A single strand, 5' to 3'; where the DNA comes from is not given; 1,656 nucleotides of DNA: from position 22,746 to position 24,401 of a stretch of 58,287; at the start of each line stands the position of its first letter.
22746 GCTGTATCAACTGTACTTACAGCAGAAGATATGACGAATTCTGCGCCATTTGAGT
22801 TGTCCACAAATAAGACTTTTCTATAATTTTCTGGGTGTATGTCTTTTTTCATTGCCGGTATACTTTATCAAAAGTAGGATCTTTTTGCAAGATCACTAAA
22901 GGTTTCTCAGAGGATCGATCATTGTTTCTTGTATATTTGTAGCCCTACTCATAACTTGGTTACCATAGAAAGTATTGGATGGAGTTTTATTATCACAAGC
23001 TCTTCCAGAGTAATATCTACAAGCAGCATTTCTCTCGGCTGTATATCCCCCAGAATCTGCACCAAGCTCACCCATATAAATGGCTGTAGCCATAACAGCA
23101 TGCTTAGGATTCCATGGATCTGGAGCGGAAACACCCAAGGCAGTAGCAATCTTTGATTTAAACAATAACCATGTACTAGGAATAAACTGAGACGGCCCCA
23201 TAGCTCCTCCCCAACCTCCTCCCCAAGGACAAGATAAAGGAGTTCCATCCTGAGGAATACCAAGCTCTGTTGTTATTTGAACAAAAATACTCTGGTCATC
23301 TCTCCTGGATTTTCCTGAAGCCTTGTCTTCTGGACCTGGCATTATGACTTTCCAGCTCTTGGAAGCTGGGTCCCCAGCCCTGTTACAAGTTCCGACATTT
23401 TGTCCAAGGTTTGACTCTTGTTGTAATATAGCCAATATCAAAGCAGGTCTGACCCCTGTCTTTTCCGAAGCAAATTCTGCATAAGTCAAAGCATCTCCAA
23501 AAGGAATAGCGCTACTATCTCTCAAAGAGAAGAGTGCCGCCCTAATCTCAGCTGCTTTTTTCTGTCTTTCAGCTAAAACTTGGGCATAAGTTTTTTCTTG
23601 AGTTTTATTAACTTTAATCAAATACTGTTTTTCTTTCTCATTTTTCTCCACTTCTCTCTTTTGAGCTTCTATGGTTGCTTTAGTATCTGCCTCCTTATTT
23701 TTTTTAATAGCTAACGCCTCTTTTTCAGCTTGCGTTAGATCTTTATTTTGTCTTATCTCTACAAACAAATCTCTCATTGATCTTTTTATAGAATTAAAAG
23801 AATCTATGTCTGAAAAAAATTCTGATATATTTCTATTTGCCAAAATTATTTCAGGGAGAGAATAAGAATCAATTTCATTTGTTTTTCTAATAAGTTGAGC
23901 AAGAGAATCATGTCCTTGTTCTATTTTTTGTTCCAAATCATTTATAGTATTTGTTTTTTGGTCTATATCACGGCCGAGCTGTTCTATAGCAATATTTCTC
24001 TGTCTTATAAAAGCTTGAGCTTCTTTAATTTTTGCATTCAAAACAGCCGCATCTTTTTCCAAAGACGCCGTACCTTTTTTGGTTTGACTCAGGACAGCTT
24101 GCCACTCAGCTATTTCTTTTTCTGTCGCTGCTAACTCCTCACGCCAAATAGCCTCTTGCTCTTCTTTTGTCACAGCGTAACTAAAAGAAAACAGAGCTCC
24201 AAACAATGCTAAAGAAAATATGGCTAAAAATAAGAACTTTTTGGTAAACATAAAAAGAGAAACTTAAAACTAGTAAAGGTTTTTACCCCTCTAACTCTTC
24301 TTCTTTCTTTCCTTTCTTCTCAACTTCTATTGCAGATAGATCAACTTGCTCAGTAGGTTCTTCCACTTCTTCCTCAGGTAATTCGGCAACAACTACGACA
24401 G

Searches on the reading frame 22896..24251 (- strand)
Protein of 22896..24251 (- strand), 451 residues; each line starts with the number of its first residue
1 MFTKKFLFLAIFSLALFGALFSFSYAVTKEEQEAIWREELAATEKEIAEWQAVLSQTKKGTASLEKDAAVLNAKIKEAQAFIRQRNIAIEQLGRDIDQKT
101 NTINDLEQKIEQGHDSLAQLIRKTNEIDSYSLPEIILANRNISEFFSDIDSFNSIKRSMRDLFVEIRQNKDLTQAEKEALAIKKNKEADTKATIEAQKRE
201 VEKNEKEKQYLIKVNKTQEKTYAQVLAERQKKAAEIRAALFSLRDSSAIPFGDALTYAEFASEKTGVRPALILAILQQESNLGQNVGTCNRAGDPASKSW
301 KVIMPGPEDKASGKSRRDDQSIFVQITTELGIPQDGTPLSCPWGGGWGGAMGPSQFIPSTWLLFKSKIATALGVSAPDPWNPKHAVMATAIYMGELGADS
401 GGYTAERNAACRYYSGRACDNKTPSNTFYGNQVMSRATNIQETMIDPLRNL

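Call 50: search_protein_families(library=pfam, proteins=[window:22896-24251:-], max_evalue=0.001)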
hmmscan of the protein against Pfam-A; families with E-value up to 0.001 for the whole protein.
window:22896-24251:- (451 aa): 2 families
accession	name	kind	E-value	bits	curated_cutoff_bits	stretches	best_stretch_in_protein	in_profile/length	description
PF13406.11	SLT_2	-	1.6e-08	34.5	24.3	1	261-401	80-204/292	Transglycosylase SLT domain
PF01464.25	SLT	-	0.00016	21.7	21.3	0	257-422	2-103/117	Transglycosylase SLT domain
